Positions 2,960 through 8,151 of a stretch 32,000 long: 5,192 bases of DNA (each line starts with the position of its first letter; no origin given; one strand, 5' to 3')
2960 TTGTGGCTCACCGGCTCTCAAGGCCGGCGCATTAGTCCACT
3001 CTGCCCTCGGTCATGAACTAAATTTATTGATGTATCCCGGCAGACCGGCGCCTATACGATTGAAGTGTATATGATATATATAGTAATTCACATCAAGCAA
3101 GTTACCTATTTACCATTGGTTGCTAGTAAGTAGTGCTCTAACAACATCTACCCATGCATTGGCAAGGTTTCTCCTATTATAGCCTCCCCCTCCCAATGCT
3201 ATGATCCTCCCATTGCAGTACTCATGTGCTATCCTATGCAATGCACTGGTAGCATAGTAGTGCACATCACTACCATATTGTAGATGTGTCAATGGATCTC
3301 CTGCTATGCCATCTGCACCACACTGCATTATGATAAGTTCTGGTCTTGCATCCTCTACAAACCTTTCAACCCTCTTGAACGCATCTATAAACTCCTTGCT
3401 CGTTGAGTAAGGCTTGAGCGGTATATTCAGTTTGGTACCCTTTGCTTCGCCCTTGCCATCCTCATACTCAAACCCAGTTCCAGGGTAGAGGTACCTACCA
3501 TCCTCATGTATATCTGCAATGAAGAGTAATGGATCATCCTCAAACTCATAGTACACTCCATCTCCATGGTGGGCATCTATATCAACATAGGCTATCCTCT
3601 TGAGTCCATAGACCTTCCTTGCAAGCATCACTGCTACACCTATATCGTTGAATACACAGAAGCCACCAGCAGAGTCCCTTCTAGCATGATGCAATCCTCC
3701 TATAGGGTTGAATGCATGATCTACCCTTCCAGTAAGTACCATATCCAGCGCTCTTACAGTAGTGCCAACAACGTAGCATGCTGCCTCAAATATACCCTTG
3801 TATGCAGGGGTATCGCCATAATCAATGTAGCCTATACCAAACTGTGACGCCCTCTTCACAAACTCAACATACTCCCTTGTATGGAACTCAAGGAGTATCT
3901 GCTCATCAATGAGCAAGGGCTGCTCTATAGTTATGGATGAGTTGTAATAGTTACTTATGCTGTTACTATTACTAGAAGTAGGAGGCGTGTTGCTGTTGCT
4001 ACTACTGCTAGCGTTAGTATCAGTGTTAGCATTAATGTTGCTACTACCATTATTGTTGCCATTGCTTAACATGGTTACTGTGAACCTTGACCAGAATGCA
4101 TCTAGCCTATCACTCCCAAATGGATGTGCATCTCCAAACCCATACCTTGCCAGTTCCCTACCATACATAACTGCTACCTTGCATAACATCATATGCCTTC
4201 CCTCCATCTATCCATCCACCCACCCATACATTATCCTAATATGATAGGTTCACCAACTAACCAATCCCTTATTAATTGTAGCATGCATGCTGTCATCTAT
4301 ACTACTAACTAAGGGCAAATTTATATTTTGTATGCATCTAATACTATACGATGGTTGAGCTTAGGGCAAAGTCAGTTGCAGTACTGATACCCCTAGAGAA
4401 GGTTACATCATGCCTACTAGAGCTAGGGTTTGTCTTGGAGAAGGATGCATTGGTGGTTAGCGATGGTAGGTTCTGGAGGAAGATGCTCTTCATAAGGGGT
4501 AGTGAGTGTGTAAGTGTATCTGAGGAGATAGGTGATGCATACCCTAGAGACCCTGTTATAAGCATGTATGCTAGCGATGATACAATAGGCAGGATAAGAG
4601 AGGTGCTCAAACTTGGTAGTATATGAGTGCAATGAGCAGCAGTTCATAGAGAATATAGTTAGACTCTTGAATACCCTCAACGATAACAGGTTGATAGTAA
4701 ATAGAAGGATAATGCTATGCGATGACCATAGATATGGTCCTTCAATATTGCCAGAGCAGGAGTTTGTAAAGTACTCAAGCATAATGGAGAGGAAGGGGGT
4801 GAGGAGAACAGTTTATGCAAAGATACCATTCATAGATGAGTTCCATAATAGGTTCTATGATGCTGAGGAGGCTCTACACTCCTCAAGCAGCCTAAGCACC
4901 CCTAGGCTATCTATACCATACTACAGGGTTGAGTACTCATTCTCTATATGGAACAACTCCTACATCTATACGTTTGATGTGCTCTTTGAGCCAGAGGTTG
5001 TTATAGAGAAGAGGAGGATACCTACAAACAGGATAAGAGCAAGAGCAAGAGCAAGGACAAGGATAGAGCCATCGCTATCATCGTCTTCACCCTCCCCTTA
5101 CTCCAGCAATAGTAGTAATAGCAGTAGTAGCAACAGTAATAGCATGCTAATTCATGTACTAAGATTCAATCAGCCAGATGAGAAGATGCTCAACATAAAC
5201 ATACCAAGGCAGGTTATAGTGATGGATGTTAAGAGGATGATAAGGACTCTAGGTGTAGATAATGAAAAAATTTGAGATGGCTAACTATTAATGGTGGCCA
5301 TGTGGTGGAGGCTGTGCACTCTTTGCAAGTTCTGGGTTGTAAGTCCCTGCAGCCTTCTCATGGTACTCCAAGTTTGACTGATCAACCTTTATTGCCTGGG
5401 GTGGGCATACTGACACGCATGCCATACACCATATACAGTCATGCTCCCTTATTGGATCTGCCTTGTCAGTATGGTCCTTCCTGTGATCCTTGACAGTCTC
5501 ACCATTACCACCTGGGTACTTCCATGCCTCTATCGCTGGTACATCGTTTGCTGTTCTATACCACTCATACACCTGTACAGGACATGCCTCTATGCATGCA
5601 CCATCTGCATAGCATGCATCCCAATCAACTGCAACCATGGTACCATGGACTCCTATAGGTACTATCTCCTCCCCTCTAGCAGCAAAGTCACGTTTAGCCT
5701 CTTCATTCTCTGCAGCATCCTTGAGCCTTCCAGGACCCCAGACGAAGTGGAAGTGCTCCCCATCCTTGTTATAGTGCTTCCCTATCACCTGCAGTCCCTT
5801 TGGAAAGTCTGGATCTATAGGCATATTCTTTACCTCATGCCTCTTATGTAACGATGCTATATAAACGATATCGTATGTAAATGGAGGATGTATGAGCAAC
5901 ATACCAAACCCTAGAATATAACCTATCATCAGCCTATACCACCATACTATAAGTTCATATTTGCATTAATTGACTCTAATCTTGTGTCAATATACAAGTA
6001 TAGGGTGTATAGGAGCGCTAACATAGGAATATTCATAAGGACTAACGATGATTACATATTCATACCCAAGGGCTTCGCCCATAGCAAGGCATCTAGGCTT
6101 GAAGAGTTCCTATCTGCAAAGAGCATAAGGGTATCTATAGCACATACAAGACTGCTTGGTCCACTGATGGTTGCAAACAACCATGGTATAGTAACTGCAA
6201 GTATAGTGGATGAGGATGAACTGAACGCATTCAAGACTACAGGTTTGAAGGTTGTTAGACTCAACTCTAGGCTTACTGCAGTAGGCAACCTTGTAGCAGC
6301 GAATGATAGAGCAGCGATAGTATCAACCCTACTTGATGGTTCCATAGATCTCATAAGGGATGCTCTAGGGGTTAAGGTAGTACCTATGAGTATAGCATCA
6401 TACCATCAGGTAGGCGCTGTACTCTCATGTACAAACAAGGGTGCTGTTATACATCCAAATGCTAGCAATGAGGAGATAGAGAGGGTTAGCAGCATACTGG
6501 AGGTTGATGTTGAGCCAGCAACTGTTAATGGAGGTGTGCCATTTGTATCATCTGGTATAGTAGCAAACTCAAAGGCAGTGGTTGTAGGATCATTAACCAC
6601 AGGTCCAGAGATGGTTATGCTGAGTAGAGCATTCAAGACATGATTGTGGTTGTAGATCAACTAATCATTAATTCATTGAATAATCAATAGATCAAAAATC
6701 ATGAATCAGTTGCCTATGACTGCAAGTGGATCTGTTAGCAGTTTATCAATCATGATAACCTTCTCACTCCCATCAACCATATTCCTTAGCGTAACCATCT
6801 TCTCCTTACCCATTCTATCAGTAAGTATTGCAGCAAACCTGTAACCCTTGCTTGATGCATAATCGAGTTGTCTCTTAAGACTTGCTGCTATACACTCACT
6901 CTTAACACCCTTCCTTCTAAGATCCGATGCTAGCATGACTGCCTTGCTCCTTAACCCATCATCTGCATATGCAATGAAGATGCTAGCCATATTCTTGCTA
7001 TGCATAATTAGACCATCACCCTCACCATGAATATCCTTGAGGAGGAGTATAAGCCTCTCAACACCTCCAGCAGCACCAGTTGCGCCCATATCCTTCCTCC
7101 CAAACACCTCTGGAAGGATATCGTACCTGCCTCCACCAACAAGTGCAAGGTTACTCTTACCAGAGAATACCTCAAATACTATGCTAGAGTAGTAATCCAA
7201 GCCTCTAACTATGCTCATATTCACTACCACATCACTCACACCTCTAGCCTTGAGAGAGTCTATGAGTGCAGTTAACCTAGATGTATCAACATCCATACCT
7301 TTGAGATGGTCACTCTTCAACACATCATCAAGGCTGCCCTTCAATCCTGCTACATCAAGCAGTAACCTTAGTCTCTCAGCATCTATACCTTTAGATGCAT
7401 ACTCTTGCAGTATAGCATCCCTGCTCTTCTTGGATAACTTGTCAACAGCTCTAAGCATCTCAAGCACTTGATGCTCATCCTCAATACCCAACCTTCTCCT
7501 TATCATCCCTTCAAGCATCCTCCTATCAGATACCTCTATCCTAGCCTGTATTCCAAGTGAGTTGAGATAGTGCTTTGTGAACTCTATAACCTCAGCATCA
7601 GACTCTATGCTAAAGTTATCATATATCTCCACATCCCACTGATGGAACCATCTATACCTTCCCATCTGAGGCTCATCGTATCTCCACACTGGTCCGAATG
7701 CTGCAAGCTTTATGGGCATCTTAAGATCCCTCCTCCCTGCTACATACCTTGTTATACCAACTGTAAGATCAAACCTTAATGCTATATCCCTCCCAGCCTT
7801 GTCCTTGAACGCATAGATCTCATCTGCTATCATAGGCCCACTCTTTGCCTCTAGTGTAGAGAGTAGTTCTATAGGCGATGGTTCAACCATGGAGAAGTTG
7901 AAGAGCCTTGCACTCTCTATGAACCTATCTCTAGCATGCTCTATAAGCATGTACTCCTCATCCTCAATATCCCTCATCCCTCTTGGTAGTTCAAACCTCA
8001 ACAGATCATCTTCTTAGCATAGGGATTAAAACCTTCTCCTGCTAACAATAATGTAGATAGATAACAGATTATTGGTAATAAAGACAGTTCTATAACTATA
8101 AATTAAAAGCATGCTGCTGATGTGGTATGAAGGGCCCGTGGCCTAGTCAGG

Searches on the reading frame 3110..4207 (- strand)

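Call 58: search_protein_families(library=pfam, proteins=[window:3110-4207:-], max_evalue=0.01)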
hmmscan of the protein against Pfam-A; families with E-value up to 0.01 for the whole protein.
window:3110-4207:- (365 aa): 1 family
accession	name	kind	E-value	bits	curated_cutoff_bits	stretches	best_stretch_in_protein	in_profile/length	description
PF00850.24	Hist_deacetyl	-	4.3e-75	253.2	27.9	1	95-359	27-298/298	Histone deacetylase domain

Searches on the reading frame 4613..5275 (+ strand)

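Call 58: search_protein_families(library=pfam, proteins=[window:4613-5275:+], max_evalue=0.01)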
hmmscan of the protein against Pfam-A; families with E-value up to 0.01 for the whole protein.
window:4613-5275:+ (220 aa): 1 family
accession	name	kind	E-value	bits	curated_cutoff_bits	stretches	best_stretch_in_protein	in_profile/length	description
PF10500.14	SR-25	-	0.0052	16.8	40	1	139-177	49-87/226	Nuclear RNA-splicing-associated protein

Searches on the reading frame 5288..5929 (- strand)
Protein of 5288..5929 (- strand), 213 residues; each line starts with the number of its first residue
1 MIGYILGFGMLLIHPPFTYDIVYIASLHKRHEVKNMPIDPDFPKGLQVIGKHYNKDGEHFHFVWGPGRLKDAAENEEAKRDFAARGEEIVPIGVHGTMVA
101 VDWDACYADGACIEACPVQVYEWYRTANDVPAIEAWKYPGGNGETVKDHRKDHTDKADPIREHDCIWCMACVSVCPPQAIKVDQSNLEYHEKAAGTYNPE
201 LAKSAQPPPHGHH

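Call 58: search_protein_families(library=pfam, proteins=[window:5288-5929:-], max_evalue=0.01)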
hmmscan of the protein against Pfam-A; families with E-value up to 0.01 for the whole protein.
window:5288-5929:- (213 aa): 13 families
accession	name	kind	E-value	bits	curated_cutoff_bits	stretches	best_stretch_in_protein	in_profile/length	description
PF12838.12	Fer4_7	-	3.6e-09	37.4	27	1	165-188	2-25/52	4Fe-4S dicluster domain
PF00037.32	Fer4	-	6.9e-08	32.4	21.1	2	100-120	2-22/24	4Fe-4S binding domain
PF13237.11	Fer4_10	-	3.1e-07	30.6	25.5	1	101-176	4-53/53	4Fe-4S dicluster domain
PF13183.11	Fer4_8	-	6.5e-07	30.2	27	0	164-176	4-16/68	4Fe-4S dicluster domain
PF13187.11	Fer4_9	-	9.4e-07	29.2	27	1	106-180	2-52/52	4Fe-4S dicluster domain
PF13484.11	Fer4_16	-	1.3e-06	29.5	30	2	106-176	2-64/66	4Fe-4S double cluster binding domain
PF14697.11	Fer4_21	-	1.4e-06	28.8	35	1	159-181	35-58/59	4Fe-4S dicluster domain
PF25160.1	LdpA_Fe-S-bd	-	3.5e-05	23.9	27.6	0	162-182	25-45/49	LdpA Fe-S cluster-binding domain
PF12837.12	Fer4_6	-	4.1e-05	23.8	25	1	162-180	6-24/24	4Fe-4S binding domain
PF12797.12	Fer4_2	-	7.1e-05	23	24.5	1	165-176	10-21/22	4Fe-4S binding domain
PF13370.11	Fer4_13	-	0.00092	20.3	24.5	0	163-176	4-17/58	4Fe-4S single cluster domain of Ferredoxin I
PF12800.12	Fer4_4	-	0.0022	18.7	24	0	164-176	3-15/17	4Fe-4S binding domain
PF13459.11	Fer4_15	-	0.0023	19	22.4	0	99-117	1-19/66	4Fe-4S single cluster domain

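Call 59: search_protein_families(library=ncbifam, proteins=[window:5288-5824:-], max_evalue=0.01)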
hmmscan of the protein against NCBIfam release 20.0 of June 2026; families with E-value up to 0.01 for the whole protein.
window:5288-5824:- (178 aa): 65 families (the best 25 are shown)
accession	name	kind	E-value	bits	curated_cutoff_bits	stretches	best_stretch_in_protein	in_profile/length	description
NF041165.1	ZFX_Thplmales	equivalog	1.8e-29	102.9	280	1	48-148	45-143/144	zinc-containing ferredoxin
NF042909.1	FMH_DH_FwdF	exception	3.3e-09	36.3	375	1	116-164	282-330/336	tungsten-dependent formylmethanofuran dehydrogenase subunit FwdF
NF005503.0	PRK07118.1-2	equivalog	5e-09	35.8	252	1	59-165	157-249/292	RnfABCDGE type electron transport complex subunit B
TIGR01971.1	NuoI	subfamily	2.9e-08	33.3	113.05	1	101-164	16-78/121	NADH-quinone oxidoreductase, chain I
NF040864.1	HgcB_ferredoxin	equivalog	1.4e-07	31.2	99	1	119-149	35-65/93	mercury methylation ferredoxin HgcB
NF038196.1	ferrodoxin_EFR1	subfamily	9.6e-07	29.1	75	1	122-151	206-235/242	EFR1 family ferrodoxin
NF004539.0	PRK05888.1-5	equivalog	9.8e-07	28.6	225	1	101-163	34-96/162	NADH-quinone oxidoreductase subunit NuoI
NF043039.1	HgcAB_like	equivalog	1.6e-06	28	285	1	116-145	320-349/350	HgcAB-like fusion protein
NF040684.1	PorD_Arch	equivalog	2.2e-06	27.7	120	1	126-151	30-55/85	pyruvate synthase subunit PorD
NF058577.1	FdxA_fam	equivalog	2.2e-06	27.7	65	1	128-150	7-29/52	4Fe-4S ferredoxin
TIGR02179.1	PorD_KorD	subfamily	2.3e-06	27.6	60.05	1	125-151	21-48/78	2-oxoacid:acceptor oxidoreductase, delta subunit, pyruvate/2-ketoisovalerate family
NF004538.0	PRK05888.1-4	equivalog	2.6e-06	27.1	135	1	107-168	40-101/162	NADH-quinone oxidoreductase subunit NuoI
NF005504.0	PRK07118.1-3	equivalog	2.8e-06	26.9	437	1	61-157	163-247/293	Fe-S cluster domain-containing protein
NF006221.0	PRK08348.1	subfamily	3.1e-06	26.9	124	1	55-150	31-97/136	NADH-plastoquinone oxidoreductase subunit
NF004537.0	PRK05888.1-3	equivalog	4.3e-06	26.4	163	0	128-150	68-90/204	NADH-quinone oxidoreductase subunit NuoI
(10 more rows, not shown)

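Call 76: find_homologous_proteins(query=window:5288-5824:-, max_evalue=1e-10)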
Query window:5288-5824:- (178 aa): 1238 proteins with E <= 1e-10 among 1289 candidates; the best 120 are listed.
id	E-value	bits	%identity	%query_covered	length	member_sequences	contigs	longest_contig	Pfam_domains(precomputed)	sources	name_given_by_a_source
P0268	8.5e-120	416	97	100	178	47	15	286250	PF14697.12,PF12837.13,PF00037.33,PF13484.12,PF12838.13,PF25160.2,PF13237.12,PF13183.12,PF13187.12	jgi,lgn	jgi:NAD-dependent dihydropyrimidine dehydrogenase PreA subunit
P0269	1.8e-111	389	90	100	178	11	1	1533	PF14697.12,PF12837.13,PF00037.33,PF13484.12,PF12838.13,PF13237.12,PF13183.12,PF13187.12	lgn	-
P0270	8.2e-90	318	73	99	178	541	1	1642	PF14697.12,PF12797.13,PF12837.13,PF00037.33,PF13484.12,PF12838.13,PF13237.12,PF13183.12,PF13187.12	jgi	jgi:NAD-dependent dihydropyrimidine dehydrogenase PreA subunit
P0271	1.3e-89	317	75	99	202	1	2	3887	PF14697.12,PF12797.13,PF12837.13,PF00037.33,PF13484.12,PF12838.13,PF13237.12,PF13183.12,PF13187.12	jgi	jgi:NAD-dependent dihydropyrimidine dehydrogenase PreA subunit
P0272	1.9e-89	317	75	99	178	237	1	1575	PF14697.12,PF12797.13,PF12837.13,PF00037.33,PF13484.12,PF12838.13,PF13237.12,PF13183.12,PF13187.12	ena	-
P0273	2.0e-89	317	75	99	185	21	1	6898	PF14697.12,PF12797.13,PF12837.13,PF00037.33,PF13484.12,PF12838.13,PF13237.12,PF13183.12,PF13187.12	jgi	jgi:NAD-dependent dihydropyrimidine dehydrogenase PreA subunit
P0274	7.5e-89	315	74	99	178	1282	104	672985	PF14697.12,PF12797.13,PF12837.13,PF00037.33,PF13484.12,PF12838.13,PF13237.12,PF13183.12,PF13187.12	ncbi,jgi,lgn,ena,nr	ncbi:MAG TPA: ferredoxin family protein [Nitrososphaeraceae archaeon]|jgi:NAD-dependent dihydropyrim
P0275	1.1e-88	314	75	99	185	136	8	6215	PF14697.12,PF12797.13,PF12837.13,PF00037.33,PF13484.12,PF12838.13,PF13237.12,PF13183.12,PF13187.12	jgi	jgi:NAD-dependent dihydropyrimidine dehydrogenase PreA subunit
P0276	1.3e-88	314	75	99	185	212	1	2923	PF14697.12,PF12797.13,PF12837.13,PF00037.33,PF13484.12,PF12838.13,PF13237.12,PF13183.12,PF13187.12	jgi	jgi:NAD-dependent dihydropyrimidine dehydrogenase PreA subunit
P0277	1.5e-88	314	75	99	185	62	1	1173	PF14697.12,PF12797.13,PF12837.13,PF00037.33,PF13484.12,PF12838.13,PF13237.12,PF13183.12,PF13187.12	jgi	jgi:NAD-dependent dihydropyrimidine dehydrogenase PreA subunit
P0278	1.6e-88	314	74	99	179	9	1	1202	PF14697.12,PF12797.13,PF12837.13,PF00037.33,PF13484.12,PF12838.13,PF13237.12,PF13183.12,PF13187.12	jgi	jgi:NAD-dependent dihydropyrimidine dehydrogenase PreA subunit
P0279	1.8e-88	314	75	99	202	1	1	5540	PF14697.12,PF12797.13,PF12837.13,PF00037.33,PF13484.12,PF12838.13,PF13237.12,PF13183.12,PF13187.12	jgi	jgi:NAD-dependent dihydropyrimidine dehydrogenase PreA subunit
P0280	4.7e-88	312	74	99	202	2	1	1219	PF14697.12,PF12797.13,PF12837.13,PF00037.33,PF13484.12,PF12838.13,PF13237.12,PF13183.12,PF13187.12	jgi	jgi:NAD-dependent dihydropyrimidine dehydrogenase PreA subunit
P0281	6.1e-88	312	73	100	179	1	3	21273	PF14697.12,PF12797.13,PF12837.13,PF00037.33,PF13484.12,PF12838.13,PF13237.12,PF13183.12,PF13187.12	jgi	jgi:NAD-dependent dihydropyrimidine dehydrogenase PreA subunit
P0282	1.1e-87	311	73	99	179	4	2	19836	PF14697.12,PF12797.13,PF12837.13,PF00037.33,PF13746.12,PF13484.12,PF12838.13,PF13237.12,PF13183.12,PF13187.12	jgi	jgi:NAD-dependent dihydropyrimidine dehydrogenase PreA subunit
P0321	3.4e-84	300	71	99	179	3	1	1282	PF14697.12,PF12797.13,PF12837.13,PF00037.33,PF13484.12,PF12838.13,PF13237.12,PF13183.12,PF13187.12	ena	-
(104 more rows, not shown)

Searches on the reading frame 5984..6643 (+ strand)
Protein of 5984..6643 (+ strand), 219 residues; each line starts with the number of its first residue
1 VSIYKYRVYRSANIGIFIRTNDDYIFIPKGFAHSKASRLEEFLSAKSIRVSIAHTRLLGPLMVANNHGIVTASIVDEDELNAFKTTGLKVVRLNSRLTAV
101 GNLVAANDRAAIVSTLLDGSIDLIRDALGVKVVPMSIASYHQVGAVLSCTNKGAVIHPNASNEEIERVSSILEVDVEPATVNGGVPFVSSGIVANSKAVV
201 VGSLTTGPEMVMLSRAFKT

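Call 58: search_protein_families(library=pfam, proteins=[window:5984-6643:+], max_evalue=0.01)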
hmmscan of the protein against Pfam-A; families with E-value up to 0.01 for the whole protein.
window:5984-6643:+ (219 aa): 1 family
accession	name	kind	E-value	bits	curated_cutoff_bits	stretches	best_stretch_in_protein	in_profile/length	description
PF01912.23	eIF-6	-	1.4e-59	201.2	25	1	5-198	1-196/197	eIF-6 family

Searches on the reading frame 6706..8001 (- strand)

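Call 58: search_protein_families(library=pfam, proteins=[window:6706-8001:-], max_evalue=0.01)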
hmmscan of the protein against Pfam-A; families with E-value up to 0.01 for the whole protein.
window:6706-8001:- (431 aa): 5 families
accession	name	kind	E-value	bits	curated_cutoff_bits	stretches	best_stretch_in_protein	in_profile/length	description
PF13393.11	tRNA-synt_His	-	3.3e-43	148.5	25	1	8-316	1-307/308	Histidyl-tRNA synthetase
PF00587.30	tRNA-synt_2b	-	2e-09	38.2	29.3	1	63-300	1-125/179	tRNA synthetase class II core domain (G, H, P, S and T)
PF03129.25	HGTP_anticodon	-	1.5e-05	25.5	21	1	346-422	7-88/94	Anticodon binding domain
PF02631.22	RecX_HTH2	-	6.2e-05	23.6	26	0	357-375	24-42/42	RecX, second three-helix domain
PF01409.25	tRNA-synt_2d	-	0.01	15.8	19.8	0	58-139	64-146/246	tRNA synthetases class II core domain (F)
